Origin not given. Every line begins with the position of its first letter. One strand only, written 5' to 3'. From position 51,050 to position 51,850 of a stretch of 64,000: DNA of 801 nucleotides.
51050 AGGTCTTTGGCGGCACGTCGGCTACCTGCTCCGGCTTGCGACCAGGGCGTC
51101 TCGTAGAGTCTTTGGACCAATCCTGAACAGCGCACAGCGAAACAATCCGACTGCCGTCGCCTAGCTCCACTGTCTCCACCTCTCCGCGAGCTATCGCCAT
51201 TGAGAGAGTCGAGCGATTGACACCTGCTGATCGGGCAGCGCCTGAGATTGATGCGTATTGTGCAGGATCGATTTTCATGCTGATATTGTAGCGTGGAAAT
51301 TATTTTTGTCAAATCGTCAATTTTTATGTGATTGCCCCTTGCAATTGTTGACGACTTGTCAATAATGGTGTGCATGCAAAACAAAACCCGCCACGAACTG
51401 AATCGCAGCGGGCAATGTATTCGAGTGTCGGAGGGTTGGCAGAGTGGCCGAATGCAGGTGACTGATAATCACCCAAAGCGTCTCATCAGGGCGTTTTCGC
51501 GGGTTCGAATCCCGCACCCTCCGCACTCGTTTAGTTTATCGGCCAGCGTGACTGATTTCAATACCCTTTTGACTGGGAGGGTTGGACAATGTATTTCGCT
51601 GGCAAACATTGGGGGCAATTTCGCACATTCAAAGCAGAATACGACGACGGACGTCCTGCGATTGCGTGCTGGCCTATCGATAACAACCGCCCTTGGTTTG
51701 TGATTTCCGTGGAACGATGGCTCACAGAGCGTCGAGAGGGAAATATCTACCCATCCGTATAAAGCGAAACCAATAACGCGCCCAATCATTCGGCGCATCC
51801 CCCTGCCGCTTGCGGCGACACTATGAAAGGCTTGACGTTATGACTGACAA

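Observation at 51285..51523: Early-promoter-driven class II tRNA with a Ser-type body but an Ile (GAU) anticodon loop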

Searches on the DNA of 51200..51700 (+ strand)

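Call 5: search_dna_similar(query=window:51200-51700:+, collection=phages, mode=distant, max_rows=30)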
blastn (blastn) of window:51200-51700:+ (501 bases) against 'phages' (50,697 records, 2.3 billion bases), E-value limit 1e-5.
No match.

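Call 76: search_dna_similar(query=window:51430-51523:+, collection=phages, mode=distant, max_evalue=1, max_rows=40)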
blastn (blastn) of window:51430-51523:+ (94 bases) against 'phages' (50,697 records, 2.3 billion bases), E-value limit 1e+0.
Records with a match: 451; places in all: 452; records where one place covers at least 80% of the query: 86.
Best place of each record, by identity: >=99% 311; 95-99% 3; 90-95% 18; 80-90% 33; 60-80% 86.
By first word of the organism name: Vibrio 303; Ralstonia 88; Salmonella 20; Mycobacterium 20; Escherichia 6; Klebsiella 5; Burkholderia 2; Bacillus 2; Fromanvirus 2; Xanthomonas 1; and 2 more.
By host as written in the record: - 283; Ralstonia solanacearum 66; Vibrio harveyi BAA-1116 14; Vibrio crassostreae 9; Mycobacterium smegmatis mc2 155 7; Ralstonia solanacearum Race 3, Biovar 1 6; Mycobacterium tuberculosis; Mycobacterium smegmatis 5; Mycobacterium smegmatis mc#155 5; and 40 more.
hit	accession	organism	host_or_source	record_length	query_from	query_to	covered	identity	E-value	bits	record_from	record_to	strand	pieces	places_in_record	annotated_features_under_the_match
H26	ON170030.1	Ralstonia phage YO009_1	Ralstonia solanacearum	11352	1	94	100%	69.1%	8e-1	37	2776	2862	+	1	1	record has no annotation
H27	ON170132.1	Ralstonia phage YO079_2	Ralstonia solanacearum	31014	1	94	100%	69.1%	8e-1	37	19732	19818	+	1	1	record has no annotation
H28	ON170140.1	Ralstonia phage YO084_4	Ralstonia solanacearum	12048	1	94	100%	69.1%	8e-1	37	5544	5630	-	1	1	record has no annotation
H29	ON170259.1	Ralstonia phage YO154_2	Ralstonia solanacearum R355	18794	1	94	100%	69.1%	8e-1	37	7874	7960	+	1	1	record has no annotation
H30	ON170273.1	Ralstonia phage YO163_2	Ralstonia solanacearum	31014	1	94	100%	69.1%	8e-1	37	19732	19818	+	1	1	record has no annotation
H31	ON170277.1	Ralstonia phage YO164_2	Ralstonia solanacearum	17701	1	94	100%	69.1%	8e-1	37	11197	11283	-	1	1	record has no annotation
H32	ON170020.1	Ralstonia phage YO002_2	Ralstonia solanacearum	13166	1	94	100%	68.1%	8e-1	37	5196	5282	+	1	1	record has no annotation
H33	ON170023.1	Ralstonia phage YO004_2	Ralstonia solanacearum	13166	1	94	100%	68.1%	8e-1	37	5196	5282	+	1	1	record has no annotation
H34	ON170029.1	Ralstonia phage YO008_2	Ralstonia solanacearum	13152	1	94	100%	68.1%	8e-1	37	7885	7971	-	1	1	record has no annotation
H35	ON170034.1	Ralstonia phage YO010_2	Ralstonia solanacearum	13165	1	94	100%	68.1%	8e-1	37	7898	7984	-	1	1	record has no annotation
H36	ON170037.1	Ralstonia phage YO011_2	Ralstonia solanacearum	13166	1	94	100%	68.1%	8e-1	37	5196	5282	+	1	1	record has no annotation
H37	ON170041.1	Ralstonia phage YO013_2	Ralstonia solanacearum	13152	1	94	100%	68.1%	8e-1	37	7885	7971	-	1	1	record has no annotation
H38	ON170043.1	Ralstonia phage YO015_3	Ralstonia solanacearum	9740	1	94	100%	68.1%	8e-1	37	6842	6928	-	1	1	record has no annotation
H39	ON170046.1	Ralstonia phage YO016_1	Ralstonia solanacearum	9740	1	94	100%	68.1%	8e-1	37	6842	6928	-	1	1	record has no annotation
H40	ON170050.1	Ralstonia phage YO017_2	Ralstonia solanacearum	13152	1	94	100%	68.1%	8e-1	37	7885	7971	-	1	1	record has no annotation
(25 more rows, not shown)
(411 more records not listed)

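Call 77: search_dna_similar(query=window:51430-51523:+, collection=plasmids, mode=distant, max_evalue=1, max_rows=30)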
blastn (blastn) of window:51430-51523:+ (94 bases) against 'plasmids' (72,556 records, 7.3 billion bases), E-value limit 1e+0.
Records with a match: 17; places in all: 17; records where one place covers at least 80% of the query: 9.
Best place of each record, by identity: 90-95% 5; 80-90% 3; 60-80% 9.
By first word of the organism name: Klebsiella 7; Leclercia 2; Parabacteroides 2; Latilactobacillus 1; Methylobacterium 1; Arthrobacter 1; Paenarthrobacter 1; Nonomuraea 1; Phocaeicola 1.
By predicted mobility (MOB-suite, as given by PLSDB): non-mobilizable 17.
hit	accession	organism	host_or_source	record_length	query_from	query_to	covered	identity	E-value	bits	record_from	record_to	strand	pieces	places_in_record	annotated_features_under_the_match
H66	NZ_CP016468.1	Latilactobacillus curvatus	cell culture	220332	1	94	100%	70.5%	6e-2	43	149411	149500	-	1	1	none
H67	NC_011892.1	Methylobacterium nodulans ORS 2060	-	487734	1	91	97%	71.7%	6e-2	43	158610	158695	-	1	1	none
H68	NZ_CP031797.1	Klebsiella pneumoniae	Homo sapiens,urine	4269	1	91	97%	70.3%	2e-1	42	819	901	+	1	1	none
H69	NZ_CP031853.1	Klebsiella pneumoniae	Homo sapiens,blood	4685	1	91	97%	70.3%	2e-1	42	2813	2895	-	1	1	none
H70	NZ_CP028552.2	Klebsiella variicola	Homo sapiens,Culture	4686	1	91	97%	70.3%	2e-1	42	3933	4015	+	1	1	none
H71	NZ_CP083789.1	Klebsiella pneumoniae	Homo sapiens,rectal swab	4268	1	91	97%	70.3%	2e-1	42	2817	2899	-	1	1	none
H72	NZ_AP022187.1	Klebsiella quasipneumoniae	-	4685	1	91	97%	70.3%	2e-1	42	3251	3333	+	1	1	none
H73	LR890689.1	Klebsiella pneumoniae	Homo sapiens,urine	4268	1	91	97%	70.3%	2e-1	42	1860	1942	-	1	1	record has no annotation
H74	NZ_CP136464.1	Klebsiella pneumoniae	cell culture,sprouts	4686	1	91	97%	70.3%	2e-1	42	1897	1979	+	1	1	none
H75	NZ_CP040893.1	Leclercia adecarboxylata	Homo sapiens,cell culture,stool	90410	47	87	44%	80.5%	8e-1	39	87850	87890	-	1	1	none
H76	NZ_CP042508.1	Leclercia adecarboxylata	Whole organism,Shower 3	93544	47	87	44%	80.5%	8e-1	39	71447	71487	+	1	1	none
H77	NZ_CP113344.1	Arthrobacter sp. MMS18-M83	metagenomic assembly,riverside soil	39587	1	40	43%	82.5%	2e-1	42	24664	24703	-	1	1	none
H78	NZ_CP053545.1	Paenarthrobacter sp. YJN-5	cell culture,soil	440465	63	94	34%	90.6%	2e-1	42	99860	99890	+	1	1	none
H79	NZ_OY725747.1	Parabacteroides distasonis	-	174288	66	94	31%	93.1%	2e-2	45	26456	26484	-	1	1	none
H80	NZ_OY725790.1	Parabacteroides distasonis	-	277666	66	94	31%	93.1%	2e-2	45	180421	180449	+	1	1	none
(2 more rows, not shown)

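Call 78: search_dna_similar(query=window:51430-51523:+, collection=ecoli_genomes, mode=distant, max_evalue=10, max_rows=8)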
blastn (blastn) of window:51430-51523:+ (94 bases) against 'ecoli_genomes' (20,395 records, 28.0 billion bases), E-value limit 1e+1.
Records with a match: 12; places in all: 12; records where one place covers at least 80% of the query: 11.
Genomes with a match: 12 of 5426; with a place that covers at least 80% of the query: 11. Places per genome that has any: lowest 1, median 1, highest 1. On chromosomes: 11 places; on plasmids: 1.
Best place of each record, by identity: 80-90% 1; 60-80% 11.
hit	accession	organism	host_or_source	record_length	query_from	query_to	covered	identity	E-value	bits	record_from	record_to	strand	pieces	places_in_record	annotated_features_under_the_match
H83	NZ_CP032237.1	Escherichia coli strain ECCWS199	chicken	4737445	1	91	97%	72.5%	7e-2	46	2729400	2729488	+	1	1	tRNA-Ile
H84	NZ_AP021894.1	Escherichia coli strain 2018-10-1CC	Homo sapiens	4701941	1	91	97%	72.5%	7e-2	46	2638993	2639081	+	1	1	tRNA-Ile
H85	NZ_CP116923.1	Escherichia coli strain MLI104K1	Homo sapiens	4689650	1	91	97%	72.5%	7e-2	46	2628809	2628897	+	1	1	tRNA-Ile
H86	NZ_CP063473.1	Escherichia coli strain EM18-18-42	not applicable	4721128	1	91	97%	72.5%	7e-2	46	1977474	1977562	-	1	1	tRNA-Ile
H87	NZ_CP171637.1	Escherichia coli strain TC24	Bos taurus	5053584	1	91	97%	72.5%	7e-2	46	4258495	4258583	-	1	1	tRNA-Ile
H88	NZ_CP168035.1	Escherichia coli strain EC23HZZ201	pig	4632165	1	91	97%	72.5%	7e-2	46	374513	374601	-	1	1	tRNA-Ile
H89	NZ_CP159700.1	Escherichia coli strain Z142-1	hospital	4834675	1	91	97%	72.5%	7e-2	46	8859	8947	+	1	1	tRNA-Ile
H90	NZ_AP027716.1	Escherichia coli strain TBU0218_10-1CC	Homo sapiens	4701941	1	91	97%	72.5%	7e-2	46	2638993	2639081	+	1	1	tRNA-Ile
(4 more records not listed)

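Call 79: get_annotated_region(hit=H83, flank=9000)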
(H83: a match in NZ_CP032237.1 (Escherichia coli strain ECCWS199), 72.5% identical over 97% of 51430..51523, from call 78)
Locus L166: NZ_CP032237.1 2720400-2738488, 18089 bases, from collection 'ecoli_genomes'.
description: Escherichia coli strain ECCWS199 chromosome, complete genome
organism: Escherichia coli strain ECCWS199 (NCBI taxid 562)
replicon: chromosome; assembly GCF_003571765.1
host: chicken; source: stool; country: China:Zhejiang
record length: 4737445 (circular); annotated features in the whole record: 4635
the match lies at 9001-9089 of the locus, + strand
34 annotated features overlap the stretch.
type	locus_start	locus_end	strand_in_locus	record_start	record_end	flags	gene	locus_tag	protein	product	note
CDS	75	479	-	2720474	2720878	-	-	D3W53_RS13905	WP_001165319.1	DUF2513 domain-containing protein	-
CDS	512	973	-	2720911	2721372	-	-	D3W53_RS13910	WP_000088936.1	lysis protein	-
CDS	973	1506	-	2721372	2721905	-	-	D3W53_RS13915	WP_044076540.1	lysozyme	-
CDS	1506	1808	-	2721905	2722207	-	-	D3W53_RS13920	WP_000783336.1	hypothetical protein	-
CDS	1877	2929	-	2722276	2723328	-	-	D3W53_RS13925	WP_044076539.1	DNA methyltransferase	-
CDS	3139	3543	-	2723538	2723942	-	-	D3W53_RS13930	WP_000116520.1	hypothetical protein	-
CDS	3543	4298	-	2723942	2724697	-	-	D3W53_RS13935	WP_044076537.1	hypothetical protein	-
tRNA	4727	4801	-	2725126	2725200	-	-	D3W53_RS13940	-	tRNA-Thr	-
CDS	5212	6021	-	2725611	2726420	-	-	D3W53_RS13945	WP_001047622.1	antitermination protein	-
CDS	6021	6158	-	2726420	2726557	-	-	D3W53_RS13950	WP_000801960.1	YlcG family protein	-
CDS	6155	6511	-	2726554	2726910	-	-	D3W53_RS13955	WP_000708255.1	RusA family crossover junction endodeoxyribonuclease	-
CDS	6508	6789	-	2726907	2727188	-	-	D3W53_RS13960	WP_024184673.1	DUF1364 family protein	-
CDS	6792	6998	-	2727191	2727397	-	-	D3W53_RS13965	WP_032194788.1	hypothetical protein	-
CDS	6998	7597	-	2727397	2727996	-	-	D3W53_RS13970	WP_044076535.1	DUF1367 family protein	-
CDS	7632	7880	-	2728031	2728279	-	-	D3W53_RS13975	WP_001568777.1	hypothetical protein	-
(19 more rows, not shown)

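Call 86: search_dna_similar(query=L166:8985-9125:+, collection=ecoli_genomes, mode=distant, max_evalue=0.001, max_rows=40, rows=spread)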
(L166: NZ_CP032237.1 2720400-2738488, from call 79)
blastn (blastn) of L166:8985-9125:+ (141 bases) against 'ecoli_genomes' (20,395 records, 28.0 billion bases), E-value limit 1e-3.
Records with a match: 11; places in all: 11; records where one place covers at least 80% of the query: 11.
Genomes with a match: 11 of 5426; with a place that covers at least 80% of the query: 11. Places per genome that has any: lowest 1, median 1, highest 1. On chromosomes: 11 places; on plasmids: 0.
Best place of each record, by identity: >=99% 11.
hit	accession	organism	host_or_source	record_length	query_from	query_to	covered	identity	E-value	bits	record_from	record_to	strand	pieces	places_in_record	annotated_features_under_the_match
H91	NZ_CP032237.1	Escherichia coli strain ECCWS199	chicken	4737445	1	141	100%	100.0%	4e-65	255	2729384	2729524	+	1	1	tRNA-Ile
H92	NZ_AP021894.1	Escherichia coli strain 2018-10-1CC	Homo sapiens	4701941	1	141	100%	100.0%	4e-65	255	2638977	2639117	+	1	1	tRNA-Ile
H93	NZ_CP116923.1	Escherichia coli strain MLI104K1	Homo sapiens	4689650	1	141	100%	100.0%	4e-65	255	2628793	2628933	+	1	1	tRNA-Ile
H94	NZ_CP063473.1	Escherichia coli strain EM18-18-42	not applicable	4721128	1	141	100%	100.0%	4e-65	255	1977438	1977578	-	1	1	tRNA-Ile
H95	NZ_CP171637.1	Escherichia coli strain TC24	Bos taurus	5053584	1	141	100%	100.0%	4e-65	255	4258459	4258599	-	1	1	tRNA-Ile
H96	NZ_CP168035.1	Escherichia coli strain EC23HZZ201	pig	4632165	1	141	100%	100.0%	4e-65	255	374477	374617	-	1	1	tRNA-Ile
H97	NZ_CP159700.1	Escherichia coli strain Z142-1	hospital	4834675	1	141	100%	100.0%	4e-65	255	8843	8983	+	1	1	tRNA-Ile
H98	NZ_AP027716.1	Escherichia coli strain TBU0218_10-1CC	Homo sapiens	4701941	1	141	100%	100.0%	4e-65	255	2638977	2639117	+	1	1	tRNA-Ile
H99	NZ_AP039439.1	Escherichia coli strain EC529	Gallus gallus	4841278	1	141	100%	100.0%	4e-65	255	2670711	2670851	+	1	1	tRNA-Ile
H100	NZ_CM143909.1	Escherichia coli strain E01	Homo sapiens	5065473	1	141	100%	100.0%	4e-65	255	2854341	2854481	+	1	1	tRNA-Ile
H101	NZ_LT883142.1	Escherichia coli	-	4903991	1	141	100%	100.0%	4e-65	255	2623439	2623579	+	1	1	tRNA-Ile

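Call 87: search_dna_similar(query=L166:8985-9125:+, collection=phages, mode=distant, max_evalue=0.001, max_rows=30, rows=spread)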
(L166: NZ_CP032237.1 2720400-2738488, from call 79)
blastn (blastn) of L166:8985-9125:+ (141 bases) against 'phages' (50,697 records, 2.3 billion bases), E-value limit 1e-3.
Records with a match: 6; places in all: 6; records where one place covers at least 80% of the query: 0.
Best place of each record, by identity: 60-80% 6.
By first word of the organism name: Rhizobium 5; Acidovorax 1.
By host as written in the record: Rhizobium sp. N941 2; Rhizobium phaseoli INC1-2 2; Rhizobium leg. CIAT894 1; Acidovorax citrulli 1.
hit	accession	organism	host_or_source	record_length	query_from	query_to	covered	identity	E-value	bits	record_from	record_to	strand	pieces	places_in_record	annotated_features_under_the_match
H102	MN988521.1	Rhizobium phage RHph_TM30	Rhizobium sp. N941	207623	17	105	63%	77.5%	9e-10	69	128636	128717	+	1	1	tRNA-Ser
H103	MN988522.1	Rhizobium phage RHph_TM40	Rhizobium leg. CIAT894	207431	17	105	63%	77.5%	9e-10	69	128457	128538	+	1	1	tRNA-Ser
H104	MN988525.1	Rhizobium phage RHph_Y65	Rhizobium phaseoli INC1-2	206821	17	105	63%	77.5%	9e-10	69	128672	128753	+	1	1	tRNA-Ser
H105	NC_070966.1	Rhizobium phage RHph_TM30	Rhizobium sp. N941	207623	17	105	63%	77.5%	9e-10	69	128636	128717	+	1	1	tRNA-Ser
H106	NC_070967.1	Rhizobium phage RHph_Y65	Rhizobium phaseoli INC1-2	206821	17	105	63%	77.5%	9e-10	69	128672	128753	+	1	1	tRNA-Ser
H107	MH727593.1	Acidovorax phage ACPWH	Acidovorax citrulli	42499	17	97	57%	74.1%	8e-4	49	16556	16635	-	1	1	none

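Call 119: search_with_rna_model(model_id=R1, source=window, start=51300, end=51650, filters=off, max_evalue=10, show_alignments=1)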
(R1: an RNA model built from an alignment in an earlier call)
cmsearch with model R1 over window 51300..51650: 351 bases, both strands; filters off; matches with E-value up to 10: 10.
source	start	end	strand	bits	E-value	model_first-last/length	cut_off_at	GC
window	51430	51526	+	78.1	1.3e-20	1-91/91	no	0.6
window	51445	51529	-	11.1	0.0043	1-91/91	no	0.59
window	51367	51393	+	1.4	1.5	1-91/91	no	0.52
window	51583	51611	-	1.3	1.6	1-91/91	no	0.41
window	51528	51545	+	-0.1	3.6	1-91/91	no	0.44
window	51549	51560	-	-0.7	5.2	1-91/91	no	0.33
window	51419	51424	-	-0.7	5.3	70-75/91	no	0.33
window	51420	51426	+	-1.1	6.7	69-75/91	no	0.43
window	51349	51360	-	-1.5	8.6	1-91/91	no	0.5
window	51307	51323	-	-1.5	8.8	1-91/91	no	0.29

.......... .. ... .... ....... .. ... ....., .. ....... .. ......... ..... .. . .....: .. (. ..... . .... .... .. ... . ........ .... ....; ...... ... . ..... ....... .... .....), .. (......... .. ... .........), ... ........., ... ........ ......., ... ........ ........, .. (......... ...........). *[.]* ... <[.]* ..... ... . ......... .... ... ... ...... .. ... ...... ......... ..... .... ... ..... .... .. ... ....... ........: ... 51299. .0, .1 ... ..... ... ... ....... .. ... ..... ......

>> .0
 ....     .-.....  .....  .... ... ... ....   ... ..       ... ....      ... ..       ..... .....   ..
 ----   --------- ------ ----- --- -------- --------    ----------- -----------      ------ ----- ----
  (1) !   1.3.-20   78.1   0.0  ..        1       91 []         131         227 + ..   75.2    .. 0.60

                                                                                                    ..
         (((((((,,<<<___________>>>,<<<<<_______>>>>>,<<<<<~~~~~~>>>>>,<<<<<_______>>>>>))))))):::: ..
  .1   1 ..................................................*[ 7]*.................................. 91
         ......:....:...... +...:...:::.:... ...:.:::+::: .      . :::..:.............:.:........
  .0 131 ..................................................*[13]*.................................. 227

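Call 120: search_with_rna_model(model_id=R2, source=window, start=51300, end=51650, filters=off, max_evalue=10, show_alignments=1)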
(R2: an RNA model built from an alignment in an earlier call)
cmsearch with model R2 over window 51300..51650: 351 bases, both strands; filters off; matches with E-value up to 10: 9.
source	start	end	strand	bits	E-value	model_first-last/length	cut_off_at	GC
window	51431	51521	+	18.1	2.5e-05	2-72/75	no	0.58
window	51315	51355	+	5.1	0.26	1-75/75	no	0.41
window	51542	51605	+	4.9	0.3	1-75/75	no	0.48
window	51514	51582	-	3.3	0.96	1-75/75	no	0.52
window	51347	51361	-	1.6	3.2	1-75/75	no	0.47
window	51454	51474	-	1.6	3.3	1-75/75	no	0.52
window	51417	51453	-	1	4.8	1-75/75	no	0.57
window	51479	51493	-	0.5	7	29-43/75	no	0.67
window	51627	51642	+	0.4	7.3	1-75/75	no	0.31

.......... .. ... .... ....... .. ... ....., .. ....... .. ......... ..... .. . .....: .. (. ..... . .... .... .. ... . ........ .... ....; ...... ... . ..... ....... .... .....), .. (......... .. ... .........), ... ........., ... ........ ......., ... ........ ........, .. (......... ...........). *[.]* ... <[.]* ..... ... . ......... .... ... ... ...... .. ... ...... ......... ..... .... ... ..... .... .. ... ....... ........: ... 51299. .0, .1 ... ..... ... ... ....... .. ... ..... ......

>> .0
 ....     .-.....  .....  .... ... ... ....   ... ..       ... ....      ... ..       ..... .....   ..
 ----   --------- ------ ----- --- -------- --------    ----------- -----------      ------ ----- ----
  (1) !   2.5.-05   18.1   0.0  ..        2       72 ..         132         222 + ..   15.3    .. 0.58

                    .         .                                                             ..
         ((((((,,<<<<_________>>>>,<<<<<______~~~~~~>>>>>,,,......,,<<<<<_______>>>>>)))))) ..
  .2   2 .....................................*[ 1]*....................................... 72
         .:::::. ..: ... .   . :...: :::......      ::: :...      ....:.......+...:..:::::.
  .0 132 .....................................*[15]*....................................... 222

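Call 121: search_with_rna_model(model_id=R3, source=window, start=51300, end=51650, filters=off, max_evalue=1)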
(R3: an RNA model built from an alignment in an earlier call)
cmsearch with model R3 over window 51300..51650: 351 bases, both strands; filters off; matches with E-value up to 1: 3.
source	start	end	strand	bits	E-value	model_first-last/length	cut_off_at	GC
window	51430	51524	+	47.1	2.3e-12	1-83/83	no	0.6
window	51427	51523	-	6.7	0.081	1-83/83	no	0.6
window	51542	51605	+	5.5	0.16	1-83/83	no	0.48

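Call 122: search_with_rna_model(model_id=R1, sources=[L058, L166, L039, L044, L094, L097, L079, L087, L084, L430, L479], max_evalue=0.001)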
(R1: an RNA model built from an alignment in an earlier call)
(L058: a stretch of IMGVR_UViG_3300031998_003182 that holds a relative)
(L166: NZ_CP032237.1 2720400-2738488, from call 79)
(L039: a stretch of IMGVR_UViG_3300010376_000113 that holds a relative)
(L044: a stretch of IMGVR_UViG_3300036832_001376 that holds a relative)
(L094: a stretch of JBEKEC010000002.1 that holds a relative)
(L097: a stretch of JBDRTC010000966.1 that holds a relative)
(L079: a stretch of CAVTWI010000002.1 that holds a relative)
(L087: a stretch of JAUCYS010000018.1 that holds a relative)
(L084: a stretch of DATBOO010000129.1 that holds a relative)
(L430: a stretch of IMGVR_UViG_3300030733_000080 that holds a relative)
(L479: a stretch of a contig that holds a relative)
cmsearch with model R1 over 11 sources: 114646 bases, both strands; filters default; matches with E-value up to 0.001: 23.
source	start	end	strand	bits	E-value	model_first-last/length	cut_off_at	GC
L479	10234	10323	+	94.6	2.1e-22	1-91/91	no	0.63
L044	1813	1901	+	85.6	4.6e-20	1-91/91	no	0.66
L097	3590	3683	+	84.8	7.6e-20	1-91/91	no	0.55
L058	8420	8506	+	83.6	1.5e-19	1-91/91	no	0.57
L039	2982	3068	-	81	7.3e-19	1-91/91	no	0.67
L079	3238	3325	+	78.6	3.1e-18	1-91/91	no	0.61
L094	2698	2788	-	76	1.5e-17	1-88/91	no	0.63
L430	5031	5120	-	75.9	1.6e-17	1-89/91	no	0.54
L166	9001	9095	+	73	9.1e-17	1-91/91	no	0.57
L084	2150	2237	-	72.4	1.3e-16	1-91/91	no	0.65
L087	1388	1474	-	70.5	4.3e-16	1-91/91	no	0.55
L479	11984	12060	+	52.9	1.7e-11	1-91/91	no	0.57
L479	11672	11747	+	46.7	7e-10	1-91/91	no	0.58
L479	12820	12903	+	43.5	4.9e-09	1-91/91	no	0.54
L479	12270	12347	+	41.7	1.4e-08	1-91/91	no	0.53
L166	4727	4801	-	40.7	2.7e-08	1-91/91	no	0.55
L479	12588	12662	+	39.8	4.4e-08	1-91/91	no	0.48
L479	11197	11274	+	39.5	5.4e-08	1-91/91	no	0.53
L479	11387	11469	+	39.3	6.2e-08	1-91/91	no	0.52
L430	8403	8477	-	39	7e-08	1-89/91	no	0.48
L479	10991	11066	+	33.5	1.9e-06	1-91/91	no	0.58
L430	1472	1547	-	32.9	2.9e-06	1-91/91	no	0.45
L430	2907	2981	-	28.9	3.2e-05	1-91/91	no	0.6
